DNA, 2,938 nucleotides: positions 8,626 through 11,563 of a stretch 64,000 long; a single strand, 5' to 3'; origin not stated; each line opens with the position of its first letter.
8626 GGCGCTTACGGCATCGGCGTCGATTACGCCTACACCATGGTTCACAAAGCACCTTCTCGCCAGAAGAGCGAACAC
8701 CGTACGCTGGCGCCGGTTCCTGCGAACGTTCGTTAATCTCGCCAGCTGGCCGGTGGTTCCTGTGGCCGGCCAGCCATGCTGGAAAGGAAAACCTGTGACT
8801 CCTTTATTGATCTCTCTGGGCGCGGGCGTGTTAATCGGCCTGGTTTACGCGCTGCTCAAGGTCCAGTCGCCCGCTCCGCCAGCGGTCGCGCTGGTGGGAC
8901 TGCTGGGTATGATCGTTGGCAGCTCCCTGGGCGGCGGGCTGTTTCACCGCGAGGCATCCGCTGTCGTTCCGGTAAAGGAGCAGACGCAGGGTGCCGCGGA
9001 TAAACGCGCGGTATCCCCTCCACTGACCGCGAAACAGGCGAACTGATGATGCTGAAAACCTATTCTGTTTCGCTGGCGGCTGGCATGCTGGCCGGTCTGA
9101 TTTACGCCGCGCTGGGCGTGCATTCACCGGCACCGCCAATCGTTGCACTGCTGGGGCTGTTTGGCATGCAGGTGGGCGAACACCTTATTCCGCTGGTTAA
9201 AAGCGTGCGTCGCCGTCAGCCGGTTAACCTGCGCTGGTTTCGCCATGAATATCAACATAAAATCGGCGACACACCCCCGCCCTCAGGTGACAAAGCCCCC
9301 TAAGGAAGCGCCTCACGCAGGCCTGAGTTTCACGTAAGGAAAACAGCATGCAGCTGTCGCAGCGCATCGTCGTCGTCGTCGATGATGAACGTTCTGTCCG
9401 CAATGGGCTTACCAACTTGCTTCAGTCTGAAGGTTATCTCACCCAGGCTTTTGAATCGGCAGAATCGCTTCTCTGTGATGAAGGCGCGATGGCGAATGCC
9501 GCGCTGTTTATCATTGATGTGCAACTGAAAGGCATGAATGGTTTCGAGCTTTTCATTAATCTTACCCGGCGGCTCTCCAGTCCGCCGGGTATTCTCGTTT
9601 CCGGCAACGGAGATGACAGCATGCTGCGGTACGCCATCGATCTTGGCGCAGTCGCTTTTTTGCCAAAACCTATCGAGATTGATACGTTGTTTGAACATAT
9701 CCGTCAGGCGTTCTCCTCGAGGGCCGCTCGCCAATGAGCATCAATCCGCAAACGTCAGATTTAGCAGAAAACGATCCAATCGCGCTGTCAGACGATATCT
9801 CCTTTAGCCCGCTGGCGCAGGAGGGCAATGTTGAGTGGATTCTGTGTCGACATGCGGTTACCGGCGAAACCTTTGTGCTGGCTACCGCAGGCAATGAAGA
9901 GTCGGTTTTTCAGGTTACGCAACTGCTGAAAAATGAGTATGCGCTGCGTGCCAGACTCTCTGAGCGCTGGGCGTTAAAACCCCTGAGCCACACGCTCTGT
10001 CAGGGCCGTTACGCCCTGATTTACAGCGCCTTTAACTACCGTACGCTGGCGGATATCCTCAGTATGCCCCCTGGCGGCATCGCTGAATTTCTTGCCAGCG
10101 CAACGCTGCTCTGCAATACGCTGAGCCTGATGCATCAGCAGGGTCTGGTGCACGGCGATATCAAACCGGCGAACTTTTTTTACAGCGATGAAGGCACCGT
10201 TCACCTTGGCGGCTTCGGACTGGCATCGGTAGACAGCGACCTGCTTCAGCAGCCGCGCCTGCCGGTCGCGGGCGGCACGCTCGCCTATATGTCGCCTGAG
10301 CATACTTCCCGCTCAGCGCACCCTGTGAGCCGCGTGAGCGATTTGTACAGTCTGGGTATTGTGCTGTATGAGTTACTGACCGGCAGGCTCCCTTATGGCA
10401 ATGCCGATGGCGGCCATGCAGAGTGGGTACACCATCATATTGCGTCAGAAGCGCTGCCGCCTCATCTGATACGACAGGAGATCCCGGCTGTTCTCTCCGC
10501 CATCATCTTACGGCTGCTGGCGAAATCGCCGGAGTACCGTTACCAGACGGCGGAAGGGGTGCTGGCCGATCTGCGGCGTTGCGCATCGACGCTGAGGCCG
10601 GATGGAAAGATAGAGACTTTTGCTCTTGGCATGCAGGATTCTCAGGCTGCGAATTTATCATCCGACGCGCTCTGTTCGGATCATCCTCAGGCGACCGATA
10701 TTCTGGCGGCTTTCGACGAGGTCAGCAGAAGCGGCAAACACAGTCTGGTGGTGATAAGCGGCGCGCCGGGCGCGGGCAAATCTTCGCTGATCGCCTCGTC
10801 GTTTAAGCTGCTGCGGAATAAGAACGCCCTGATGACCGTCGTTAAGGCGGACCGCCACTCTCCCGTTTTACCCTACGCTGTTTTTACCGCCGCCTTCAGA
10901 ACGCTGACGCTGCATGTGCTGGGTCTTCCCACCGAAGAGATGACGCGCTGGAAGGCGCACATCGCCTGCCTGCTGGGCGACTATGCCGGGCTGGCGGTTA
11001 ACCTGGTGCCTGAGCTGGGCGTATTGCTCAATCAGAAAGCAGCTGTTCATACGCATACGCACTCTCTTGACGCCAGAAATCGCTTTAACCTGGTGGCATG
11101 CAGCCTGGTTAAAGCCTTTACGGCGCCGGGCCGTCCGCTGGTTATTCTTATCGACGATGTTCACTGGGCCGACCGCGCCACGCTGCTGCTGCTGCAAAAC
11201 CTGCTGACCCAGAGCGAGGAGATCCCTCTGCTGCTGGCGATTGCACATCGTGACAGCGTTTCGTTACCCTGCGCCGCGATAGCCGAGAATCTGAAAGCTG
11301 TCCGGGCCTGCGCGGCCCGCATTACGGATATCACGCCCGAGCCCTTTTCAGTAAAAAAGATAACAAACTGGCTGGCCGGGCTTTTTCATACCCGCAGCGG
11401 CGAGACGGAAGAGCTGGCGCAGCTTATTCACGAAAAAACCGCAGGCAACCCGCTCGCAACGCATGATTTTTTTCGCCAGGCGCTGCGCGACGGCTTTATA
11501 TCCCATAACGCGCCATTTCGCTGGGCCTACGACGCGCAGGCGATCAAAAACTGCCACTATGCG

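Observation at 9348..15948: Three-gene signalling module around an 1855-aa kinase-like/AAA/GAF/PAS/histidine-kinase fusion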

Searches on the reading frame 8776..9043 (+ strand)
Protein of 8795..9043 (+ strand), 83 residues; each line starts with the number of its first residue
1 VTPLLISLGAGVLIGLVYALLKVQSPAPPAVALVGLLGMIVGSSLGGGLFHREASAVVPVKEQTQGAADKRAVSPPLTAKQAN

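Call 13: search_protein_families(library=pfam, proteins=[window:8776-9003:+], max_evalue=0.001)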
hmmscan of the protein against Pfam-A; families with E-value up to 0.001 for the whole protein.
window:8776-9003:+ (75 aa): 0 families

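Call 23: search_protein_families(library=ncbifam, proteins=[window:8776-9003:+], max_evalue=0.00001)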
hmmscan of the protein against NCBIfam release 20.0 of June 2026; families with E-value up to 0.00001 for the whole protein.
window:8776-9003:+ (75 aa): 0 families

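Call 79: search_protein_families(library=pfam, proteins=[window:8795-9043:+], max_evalue=0.001)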
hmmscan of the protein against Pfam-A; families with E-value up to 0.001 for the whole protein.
window:8795-9043:+ (83 aa): 1 family
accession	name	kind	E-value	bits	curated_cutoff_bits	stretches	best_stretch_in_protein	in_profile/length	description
PF07235.16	DUF1427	-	1e-15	57.9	27.1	1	5-44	4-43/84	Protein of unknown function (DUF1427)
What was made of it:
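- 8795..9046 (+): DUF1427/XapX-like small membrane protein a (GTG start). Pfam DUF1427, 57.9 bits (call 79).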

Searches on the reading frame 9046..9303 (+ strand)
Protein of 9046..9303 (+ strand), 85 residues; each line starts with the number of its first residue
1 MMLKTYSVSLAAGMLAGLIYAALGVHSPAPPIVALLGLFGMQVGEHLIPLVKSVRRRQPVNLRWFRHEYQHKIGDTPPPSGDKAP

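Call 13: search_protein_families(library=pfam, proteins=[window:9046-9303:+], max_evalue=0.001)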
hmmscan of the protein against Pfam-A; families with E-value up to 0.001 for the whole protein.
window:9046-9303:+ (85 aa): 1 family
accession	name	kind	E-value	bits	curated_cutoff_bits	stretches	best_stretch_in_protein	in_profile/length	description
PF07235.16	DUF1427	-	7.8e-25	87.1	27.1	1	4-79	1-76/84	Protein of unknown function (DUF1427)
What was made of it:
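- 9046..9303 (+): DUF1427/XapX-like small membrane protein b. Pfam DUF1427, 87.1 bits (call 13).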

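Call 23: search_protein_families(library=ncbifam, proteins=[window:9046-9303:+], max_evalue=0.00001)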
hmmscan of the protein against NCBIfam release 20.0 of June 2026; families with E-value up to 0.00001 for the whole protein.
window:9046-9303:+ (85 aa): 1 family
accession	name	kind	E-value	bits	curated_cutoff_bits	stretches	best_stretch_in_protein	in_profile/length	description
TIGR03510.1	XapX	domain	1.1e-16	60.1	27.8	1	6-51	2-48/49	XapX domain-containing protein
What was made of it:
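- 9046..9303 (+): NCBIfam XapX domain, 60.1 bits, above its cutoff (call 23).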

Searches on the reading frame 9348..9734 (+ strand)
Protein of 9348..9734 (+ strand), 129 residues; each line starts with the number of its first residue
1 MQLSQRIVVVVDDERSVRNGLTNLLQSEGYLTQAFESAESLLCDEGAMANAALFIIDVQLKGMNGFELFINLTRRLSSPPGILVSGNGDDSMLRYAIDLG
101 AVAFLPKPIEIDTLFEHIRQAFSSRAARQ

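Call 6: search_protein_families(library=pfam, proteins=[window:9348-9734:+], max_evalue=0.01)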
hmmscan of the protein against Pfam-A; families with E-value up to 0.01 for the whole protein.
window:9348-9734:+ (129 aa): 1 family
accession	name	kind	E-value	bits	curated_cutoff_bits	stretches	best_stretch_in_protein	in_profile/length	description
PF00072.30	Response_reg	-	2.4e-20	73.2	30.2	1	8-119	1-111/111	Response regulator receiver domain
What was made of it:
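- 9348..9737 (+): Single-domain receiver (REC, 129 aa, acceptor D57). Its stop codon overlaps the kinase start codon (ATGA). Pfam Response_reg, 73.2 bits (call 6).
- On Phosphorylatable CheY-like receiver (both REC and the regulator): Both give full-length Response_reg matches (call 6).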

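Call 7: search_protein_families(library=ncbifam, proteins=[window:9348-9734:+], max_evalue=0.01)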
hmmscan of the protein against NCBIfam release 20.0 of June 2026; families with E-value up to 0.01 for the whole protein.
window:9348-9734:+ (129 aa): 74 families (the best 25 are shown)
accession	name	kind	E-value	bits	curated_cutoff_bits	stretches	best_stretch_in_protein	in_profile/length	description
NF006900.1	PRK09390.1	equivalog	5.2e-22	78.4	255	1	5-126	4-124/203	response regulator FixJ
NF047793.1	ResRegPgtA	equivalog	4e-14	52.3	650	1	5-127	5-126/414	two-component system response regulator PgtA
TIGR01818.1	ntrC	equivalog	4.2e-14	52.2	558.6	1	8-128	1-120/463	nitrogen regulation protein NR(I)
NF051870.1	NAssimRespRegNtrX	equivalog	8.2e-14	51.3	600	1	8-125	4-122/452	nitrogen assimilation response regulator NtrX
NF040749.1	tetrathio_RR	equivalog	1.2e-13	51.2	290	1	8-126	2-119/191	tetrathionate respiration response regulator TtrR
NF053854.1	RespRegPhoBBctds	equivalog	6.9e-12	45.2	270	1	8-121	1-114/225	two-component system response regulator PhoB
NF046026.1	HisKinCckACaul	equivalog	6.9e-12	44.3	1000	1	8-122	561-676/678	cell cycle histidine kinase CckA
NF008176.1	PRK10923.1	equivalog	7.1e-12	44.6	620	1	5-124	3-121/469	nitrogen regulation protein NR(I)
NF008296.0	PRK11083.1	equivalog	1.7e-10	40.7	273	1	5-118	3-114/228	two-component system response regulator CreB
NF045505.1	RR_RssB_Pseudo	equivalog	2.2e-10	40.1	700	1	4-122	4-122/394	two-component system response regulator RssB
NF011695.0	PRK15115.1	equivalog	6.2e-10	38.4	763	1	8-126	9-126/445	two-component system response regulator GlrR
NF007820.0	PRK10529.1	equivalog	2.9e-09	36.7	325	1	8-126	4-120/225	two-component system response regulator KdpE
NF040689.1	MtrAB_MtrA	equivalog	4.3e-09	36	300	1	8-123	1-114/219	MtrAB system response regulator MtrA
NF033791.1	ActR_PrrA_rreg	equivalog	4.5e-09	36.5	250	1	6-123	2-118/173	ActR/PrrA/RegA family redox response regulator transcription factor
NF007005.1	PRK09468.1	equivalog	5.1e-09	35.9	331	1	6-122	4-119/237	osmolarity response regulator transcription factor OmpR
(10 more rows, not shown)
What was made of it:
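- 9348..9737 (+): Best NCBIfam match is the FixJ receiver (call 7).
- Pfam and NCBIfam domain hits (calls 6, 7). Both match the FixJ receiver best (call 7).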

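Call 55: search_protein_families(library=padloc, proteins=[window:9348-9734:+], max_evalue=0.001)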
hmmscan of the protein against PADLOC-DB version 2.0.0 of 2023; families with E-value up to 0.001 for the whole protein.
window:9348-9734:+ (129 aa): 0 families

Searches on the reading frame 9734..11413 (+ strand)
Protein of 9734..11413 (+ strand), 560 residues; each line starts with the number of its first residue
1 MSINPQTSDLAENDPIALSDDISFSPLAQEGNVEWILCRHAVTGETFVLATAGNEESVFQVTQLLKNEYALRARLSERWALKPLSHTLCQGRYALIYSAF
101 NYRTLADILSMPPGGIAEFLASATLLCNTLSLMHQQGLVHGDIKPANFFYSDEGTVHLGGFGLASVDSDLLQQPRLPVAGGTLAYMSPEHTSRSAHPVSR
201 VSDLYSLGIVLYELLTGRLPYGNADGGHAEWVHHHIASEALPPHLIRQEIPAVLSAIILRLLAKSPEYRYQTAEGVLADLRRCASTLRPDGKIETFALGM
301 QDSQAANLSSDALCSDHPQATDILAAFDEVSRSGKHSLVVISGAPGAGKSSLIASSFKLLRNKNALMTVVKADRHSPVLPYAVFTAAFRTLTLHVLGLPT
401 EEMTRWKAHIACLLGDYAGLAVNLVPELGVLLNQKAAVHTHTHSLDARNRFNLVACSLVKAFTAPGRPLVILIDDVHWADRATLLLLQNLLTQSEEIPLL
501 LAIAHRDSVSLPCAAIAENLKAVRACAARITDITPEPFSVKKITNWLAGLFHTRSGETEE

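Call 46: search_protein_representatives(protein=window:9734-11413:+)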
Query: 560 residues. Proteins with E-value up to 0.001 (for the whole library): 722581; up to 1e-10: 272009; up to 1e-30: 7116. The best 150 are listed.
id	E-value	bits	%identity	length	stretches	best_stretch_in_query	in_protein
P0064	2.3e-196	670.2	55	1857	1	7-558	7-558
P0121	8.0e-96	338.4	42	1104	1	103-554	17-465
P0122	3.8e-95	336.2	36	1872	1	20-534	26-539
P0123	2.6e-90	320.2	79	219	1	372-558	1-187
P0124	5.5e-89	315.9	52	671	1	259-558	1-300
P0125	5.9e-89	315.8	56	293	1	296-554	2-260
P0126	2.5e-87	310.4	38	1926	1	19-510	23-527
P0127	1.4e-86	307.9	39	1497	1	20-552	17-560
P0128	2.1e-86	307.3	38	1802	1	63-558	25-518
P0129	4.9e-85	302.8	39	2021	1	61-545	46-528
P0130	2.2e-84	300.7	38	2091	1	61-548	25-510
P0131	1.1e-83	298.4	36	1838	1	47-548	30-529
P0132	1.1e-83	298.4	37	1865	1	21-550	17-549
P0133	2.5e-83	297.2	37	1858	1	14-527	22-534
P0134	1.5e-82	294.6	37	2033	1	65-549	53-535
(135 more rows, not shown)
